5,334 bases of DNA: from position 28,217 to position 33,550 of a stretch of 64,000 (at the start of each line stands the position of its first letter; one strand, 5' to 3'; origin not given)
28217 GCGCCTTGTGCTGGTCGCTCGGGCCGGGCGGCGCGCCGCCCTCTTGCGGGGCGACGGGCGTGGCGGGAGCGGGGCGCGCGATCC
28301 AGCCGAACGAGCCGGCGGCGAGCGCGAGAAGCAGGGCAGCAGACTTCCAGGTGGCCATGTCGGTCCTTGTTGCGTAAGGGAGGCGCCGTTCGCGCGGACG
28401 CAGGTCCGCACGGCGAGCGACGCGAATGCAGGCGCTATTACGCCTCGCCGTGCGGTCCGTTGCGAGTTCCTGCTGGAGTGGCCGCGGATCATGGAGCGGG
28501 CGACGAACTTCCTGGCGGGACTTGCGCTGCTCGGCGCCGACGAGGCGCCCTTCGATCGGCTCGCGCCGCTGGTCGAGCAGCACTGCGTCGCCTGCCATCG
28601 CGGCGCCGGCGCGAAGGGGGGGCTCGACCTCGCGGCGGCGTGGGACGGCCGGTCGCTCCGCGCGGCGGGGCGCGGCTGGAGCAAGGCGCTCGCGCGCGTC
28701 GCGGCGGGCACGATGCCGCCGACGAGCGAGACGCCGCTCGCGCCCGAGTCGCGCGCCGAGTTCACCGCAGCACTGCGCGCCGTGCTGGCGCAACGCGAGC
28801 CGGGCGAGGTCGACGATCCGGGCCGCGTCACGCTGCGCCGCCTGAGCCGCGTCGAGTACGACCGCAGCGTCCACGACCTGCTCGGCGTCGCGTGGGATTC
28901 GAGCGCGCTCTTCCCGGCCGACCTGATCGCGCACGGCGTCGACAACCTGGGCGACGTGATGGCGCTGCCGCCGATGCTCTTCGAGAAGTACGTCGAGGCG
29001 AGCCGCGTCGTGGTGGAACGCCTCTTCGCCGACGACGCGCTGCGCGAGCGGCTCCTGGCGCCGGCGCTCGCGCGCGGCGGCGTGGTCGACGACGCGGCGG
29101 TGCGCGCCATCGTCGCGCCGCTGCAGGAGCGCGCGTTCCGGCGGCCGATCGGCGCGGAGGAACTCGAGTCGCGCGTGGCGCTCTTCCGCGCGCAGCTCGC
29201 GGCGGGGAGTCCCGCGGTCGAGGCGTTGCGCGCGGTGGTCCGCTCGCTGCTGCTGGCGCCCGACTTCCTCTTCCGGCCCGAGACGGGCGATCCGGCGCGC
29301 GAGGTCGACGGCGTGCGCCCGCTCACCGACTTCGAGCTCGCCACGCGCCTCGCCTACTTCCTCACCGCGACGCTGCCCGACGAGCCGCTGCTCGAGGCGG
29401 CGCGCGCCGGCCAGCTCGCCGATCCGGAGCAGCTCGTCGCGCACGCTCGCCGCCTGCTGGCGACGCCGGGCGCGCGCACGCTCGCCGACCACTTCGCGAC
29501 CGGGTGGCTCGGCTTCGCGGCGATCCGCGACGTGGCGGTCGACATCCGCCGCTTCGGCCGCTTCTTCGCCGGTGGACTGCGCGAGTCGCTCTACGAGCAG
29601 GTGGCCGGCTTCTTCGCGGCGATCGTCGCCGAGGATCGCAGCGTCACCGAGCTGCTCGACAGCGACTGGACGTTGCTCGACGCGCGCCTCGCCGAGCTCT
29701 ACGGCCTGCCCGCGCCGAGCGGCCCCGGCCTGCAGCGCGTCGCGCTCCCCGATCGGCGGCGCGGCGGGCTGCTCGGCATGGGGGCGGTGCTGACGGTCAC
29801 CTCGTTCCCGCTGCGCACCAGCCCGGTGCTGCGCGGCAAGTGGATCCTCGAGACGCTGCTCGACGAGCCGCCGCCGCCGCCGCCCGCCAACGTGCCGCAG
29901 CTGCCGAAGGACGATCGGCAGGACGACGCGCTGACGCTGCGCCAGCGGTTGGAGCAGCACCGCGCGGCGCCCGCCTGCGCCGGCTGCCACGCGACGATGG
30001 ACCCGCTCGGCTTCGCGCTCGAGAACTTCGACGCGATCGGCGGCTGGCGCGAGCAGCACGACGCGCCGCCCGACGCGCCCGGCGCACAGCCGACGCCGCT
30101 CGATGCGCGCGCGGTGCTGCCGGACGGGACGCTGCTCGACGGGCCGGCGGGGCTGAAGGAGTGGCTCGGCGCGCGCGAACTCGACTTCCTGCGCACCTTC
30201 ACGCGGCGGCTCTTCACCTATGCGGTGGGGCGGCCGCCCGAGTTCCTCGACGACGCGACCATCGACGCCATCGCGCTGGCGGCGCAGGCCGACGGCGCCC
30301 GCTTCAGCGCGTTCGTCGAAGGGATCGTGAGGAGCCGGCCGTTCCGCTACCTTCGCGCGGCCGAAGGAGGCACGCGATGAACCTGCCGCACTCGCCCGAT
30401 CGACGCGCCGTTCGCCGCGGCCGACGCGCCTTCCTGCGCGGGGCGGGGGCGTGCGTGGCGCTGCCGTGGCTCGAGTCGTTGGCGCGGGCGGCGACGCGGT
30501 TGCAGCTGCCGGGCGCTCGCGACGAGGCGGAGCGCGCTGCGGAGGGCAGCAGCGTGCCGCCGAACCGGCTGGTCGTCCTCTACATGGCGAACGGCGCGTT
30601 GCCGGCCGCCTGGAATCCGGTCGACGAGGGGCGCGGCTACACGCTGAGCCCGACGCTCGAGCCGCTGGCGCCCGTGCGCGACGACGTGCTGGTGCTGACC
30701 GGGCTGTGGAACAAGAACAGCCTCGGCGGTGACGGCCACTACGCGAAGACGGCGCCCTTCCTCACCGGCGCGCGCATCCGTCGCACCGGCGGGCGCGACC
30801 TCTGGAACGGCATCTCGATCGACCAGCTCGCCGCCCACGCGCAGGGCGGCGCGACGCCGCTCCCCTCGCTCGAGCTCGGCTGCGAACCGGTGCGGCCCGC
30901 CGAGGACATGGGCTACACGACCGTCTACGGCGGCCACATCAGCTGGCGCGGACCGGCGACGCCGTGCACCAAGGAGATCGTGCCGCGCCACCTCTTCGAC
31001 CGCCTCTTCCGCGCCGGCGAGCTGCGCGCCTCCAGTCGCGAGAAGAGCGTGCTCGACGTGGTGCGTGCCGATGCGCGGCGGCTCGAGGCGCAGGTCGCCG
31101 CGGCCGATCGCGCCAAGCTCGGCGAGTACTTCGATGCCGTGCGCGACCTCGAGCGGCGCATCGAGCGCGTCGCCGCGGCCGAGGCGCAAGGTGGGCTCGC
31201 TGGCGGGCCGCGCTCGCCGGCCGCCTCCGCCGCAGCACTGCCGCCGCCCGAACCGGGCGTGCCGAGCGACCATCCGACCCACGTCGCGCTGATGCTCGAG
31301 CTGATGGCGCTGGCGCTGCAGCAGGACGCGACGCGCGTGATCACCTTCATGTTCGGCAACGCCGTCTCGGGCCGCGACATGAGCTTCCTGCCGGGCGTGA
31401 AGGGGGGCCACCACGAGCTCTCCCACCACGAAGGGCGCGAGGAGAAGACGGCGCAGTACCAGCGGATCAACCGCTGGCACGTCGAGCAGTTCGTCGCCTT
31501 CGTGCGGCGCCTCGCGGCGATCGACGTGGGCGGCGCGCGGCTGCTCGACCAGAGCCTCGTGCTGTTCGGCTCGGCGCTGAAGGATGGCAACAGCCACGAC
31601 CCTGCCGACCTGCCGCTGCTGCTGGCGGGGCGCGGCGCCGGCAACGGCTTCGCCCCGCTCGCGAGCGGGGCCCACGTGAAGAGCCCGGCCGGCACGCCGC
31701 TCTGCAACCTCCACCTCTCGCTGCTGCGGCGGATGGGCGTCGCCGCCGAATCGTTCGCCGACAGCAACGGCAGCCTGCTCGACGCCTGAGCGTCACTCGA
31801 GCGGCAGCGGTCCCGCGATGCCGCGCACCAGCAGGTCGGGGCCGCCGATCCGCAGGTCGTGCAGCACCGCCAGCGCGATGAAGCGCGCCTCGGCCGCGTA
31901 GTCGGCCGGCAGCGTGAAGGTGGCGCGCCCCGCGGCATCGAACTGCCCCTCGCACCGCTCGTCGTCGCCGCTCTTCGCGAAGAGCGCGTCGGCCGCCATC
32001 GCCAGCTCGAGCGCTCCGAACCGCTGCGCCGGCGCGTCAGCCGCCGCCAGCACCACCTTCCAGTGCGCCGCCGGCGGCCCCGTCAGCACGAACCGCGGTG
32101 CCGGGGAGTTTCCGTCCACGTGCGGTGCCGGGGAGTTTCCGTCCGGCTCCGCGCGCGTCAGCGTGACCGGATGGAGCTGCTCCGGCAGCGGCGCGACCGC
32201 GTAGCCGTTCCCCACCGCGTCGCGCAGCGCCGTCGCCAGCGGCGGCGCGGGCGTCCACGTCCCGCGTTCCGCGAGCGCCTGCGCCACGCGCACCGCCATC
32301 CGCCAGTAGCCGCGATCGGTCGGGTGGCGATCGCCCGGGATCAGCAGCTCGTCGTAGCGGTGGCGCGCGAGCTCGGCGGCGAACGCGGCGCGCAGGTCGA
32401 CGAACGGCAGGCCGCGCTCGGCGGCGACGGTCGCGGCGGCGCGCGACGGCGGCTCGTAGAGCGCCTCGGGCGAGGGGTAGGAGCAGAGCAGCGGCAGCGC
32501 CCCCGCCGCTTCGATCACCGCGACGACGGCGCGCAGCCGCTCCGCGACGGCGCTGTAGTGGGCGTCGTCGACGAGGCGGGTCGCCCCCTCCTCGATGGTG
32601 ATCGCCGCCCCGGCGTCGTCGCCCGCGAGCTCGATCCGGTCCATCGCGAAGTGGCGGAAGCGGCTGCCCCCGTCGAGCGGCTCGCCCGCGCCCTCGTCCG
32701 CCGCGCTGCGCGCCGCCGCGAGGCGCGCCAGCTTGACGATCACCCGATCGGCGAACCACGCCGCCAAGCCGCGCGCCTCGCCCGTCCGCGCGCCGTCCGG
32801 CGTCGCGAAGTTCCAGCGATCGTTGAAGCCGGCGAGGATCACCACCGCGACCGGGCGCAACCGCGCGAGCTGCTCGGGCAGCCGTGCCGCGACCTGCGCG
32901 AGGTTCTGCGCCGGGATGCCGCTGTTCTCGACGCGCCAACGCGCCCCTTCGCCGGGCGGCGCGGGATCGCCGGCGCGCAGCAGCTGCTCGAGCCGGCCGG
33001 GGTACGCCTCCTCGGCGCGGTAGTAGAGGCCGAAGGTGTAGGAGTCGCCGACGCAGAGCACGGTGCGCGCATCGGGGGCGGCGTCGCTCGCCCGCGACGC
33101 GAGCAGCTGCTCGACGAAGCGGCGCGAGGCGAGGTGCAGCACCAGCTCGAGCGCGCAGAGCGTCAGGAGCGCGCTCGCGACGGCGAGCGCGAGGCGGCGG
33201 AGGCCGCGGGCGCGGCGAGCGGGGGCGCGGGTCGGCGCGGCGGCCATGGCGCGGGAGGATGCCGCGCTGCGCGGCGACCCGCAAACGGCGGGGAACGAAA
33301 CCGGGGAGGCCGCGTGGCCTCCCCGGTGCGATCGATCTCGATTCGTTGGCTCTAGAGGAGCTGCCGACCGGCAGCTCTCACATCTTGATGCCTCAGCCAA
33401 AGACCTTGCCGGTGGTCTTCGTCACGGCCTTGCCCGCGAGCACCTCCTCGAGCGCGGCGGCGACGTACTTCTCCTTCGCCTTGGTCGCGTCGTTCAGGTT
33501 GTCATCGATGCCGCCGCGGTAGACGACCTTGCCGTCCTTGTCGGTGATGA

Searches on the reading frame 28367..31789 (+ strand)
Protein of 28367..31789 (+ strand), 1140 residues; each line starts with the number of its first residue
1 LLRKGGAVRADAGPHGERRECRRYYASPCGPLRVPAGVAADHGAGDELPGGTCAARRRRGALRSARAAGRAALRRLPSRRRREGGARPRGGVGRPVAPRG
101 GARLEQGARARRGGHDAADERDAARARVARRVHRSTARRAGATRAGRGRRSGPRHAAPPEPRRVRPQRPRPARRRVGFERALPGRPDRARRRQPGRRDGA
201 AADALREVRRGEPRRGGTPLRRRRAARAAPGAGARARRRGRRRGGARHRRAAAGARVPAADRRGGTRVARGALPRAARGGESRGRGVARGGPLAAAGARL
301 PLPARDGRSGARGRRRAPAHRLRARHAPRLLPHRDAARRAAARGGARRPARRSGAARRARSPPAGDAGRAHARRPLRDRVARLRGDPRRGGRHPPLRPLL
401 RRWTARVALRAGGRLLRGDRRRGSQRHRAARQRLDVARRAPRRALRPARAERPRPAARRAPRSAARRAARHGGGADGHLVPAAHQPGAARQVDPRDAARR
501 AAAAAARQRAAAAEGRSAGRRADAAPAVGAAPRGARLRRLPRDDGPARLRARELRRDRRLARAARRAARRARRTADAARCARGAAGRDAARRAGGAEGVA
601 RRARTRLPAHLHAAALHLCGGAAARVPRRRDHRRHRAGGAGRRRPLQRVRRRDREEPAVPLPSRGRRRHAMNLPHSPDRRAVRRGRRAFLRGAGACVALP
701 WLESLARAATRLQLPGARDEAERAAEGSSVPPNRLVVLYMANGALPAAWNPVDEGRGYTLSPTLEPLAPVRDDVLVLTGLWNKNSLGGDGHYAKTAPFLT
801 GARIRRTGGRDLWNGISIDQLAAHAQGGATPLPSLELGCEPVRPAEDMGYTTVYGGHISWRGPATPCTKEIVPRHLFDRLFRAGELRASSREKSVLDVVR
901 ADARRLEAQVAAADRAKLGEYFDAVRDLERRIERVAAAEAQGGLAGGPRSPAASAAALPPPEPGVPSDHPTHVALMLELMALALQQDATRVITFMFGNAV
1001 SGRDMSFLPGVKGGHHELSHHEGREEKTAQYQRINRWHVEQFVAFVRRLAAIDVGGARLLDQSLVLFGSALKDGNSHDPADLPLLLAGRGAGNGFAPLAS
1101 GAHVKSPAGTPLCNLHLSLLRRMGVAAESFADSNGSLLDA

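Call 30: search_protein_families(library=pfam, proteins=[window:28367-31789:+], max_evalue=0.001)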
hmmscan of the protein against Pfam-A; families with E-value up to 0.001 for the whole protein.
window:28367-31789:+ (1140 aa): 1 family
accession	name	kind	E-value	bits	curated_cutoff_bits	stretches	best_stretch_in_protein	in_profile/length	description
PF07586.16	HXXSHH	-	4e-98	329.2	30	1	734-1042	1-306/307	Protein of unknown function (DUF1552)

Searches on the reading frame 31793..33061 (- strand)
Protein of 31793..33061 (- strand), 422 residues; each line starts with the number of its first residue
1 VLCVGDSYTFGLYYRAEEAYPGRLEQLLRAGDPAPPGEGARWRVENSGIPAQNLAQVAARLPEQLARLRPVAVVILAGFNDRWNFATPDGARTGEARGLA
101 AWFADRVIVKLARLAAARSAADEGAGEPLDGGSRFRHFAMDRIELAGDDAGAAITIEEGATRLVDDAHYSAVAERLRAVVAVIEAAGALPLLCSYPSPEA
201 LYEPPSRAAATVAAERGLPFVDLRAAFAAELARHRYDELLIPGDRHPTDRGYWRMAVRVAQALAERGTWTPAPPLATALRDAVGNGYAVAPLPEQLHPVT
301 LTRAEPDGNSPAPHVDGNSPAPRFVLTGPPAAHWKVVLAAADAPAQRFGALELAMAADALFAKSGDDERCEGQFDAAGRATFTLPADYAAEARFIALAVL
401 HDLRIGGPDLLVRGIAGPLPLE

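Call 82: search_protein_representatives(protein=window:31793-33061:-)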
Query: 422 residues. Proteins with E-value up to 0.001 (for the whole library): 1758; up to 1e-10: 511; up to 1e-30: 10. The best 150 are listed.
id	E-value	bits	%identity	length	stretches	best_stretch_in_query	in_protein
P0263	6.2e-113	394.6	56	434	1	1-421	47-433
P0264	2.4e-112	392.7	57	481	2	169-421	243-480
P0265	1.6e-94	333.9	53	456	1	1-421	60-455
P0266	3.3e-73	263.7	47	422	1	1-420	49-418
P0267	1.8e-65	238.3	42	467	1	1-417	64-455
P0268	3.4e-62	227.4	43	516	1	2-417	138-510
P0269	1.0e-61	225.8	42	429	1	1-420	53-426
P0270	4.7e-61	223.7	43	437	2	1-268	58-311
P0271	1.8e-32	129.5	40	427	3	1-86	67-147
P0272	4.4e-31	125.0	37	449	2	148-392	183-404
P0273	1.5e-30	123.2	35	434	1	1-389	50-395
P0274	1.8e-30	122.9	38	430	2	2-265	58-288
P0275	8.8e-29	117.4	35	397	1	1-386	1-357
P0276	4.7e-26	108.4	35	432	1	1-266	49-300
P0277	4.4e-25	105.2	61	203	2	1-69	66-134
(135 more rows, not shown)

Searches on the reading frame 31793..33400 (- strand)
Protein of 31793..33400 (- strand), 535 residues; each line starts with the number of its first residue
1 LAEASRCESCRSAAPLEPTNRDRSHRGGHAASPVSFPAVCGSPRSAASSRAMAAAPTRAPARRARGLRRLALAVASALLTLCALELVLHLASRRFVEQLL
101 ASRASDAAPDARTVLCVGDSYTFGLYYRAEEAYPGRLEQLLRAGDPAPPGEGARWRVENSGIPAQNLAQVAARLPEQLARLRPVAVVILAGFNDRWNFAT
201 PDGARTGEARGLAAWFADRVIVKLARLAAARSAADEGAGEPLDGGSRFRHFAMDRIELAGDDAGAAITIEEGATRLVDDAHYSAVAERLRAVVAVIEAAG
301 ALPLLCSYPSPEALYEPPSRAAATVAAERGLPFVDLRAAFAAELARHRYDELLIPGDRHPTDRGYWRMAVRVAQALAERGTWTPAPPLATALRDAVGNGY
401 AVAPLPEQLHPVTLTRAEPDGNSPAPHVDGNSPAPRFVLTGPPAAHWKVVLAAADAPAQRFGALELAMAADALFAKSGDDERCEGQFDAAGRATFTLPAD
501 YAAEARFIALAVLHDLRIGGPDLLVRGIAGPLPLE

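Call 31: search_protein_families(library=pfam, proteins=[window:31793-33400:-], max_evalue=0.001)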
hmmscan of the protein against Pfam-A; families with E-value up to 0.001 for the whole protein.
window:31793-33400:- (535 aa): 2 families
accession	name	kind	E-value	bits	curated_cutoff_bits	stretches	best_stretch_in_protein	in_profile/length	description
PF13472.12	Lipase_GDSL_2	-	4.9e-16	60.2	32.9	1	116-366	1-177/178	GDSL-like Lipase/Acylhydrolase family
PF00657.28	Lipase_GDSL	-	0.00013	22.6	23.6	1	114-369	1-205/208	GDSL-like Lipase/Acylhydrolase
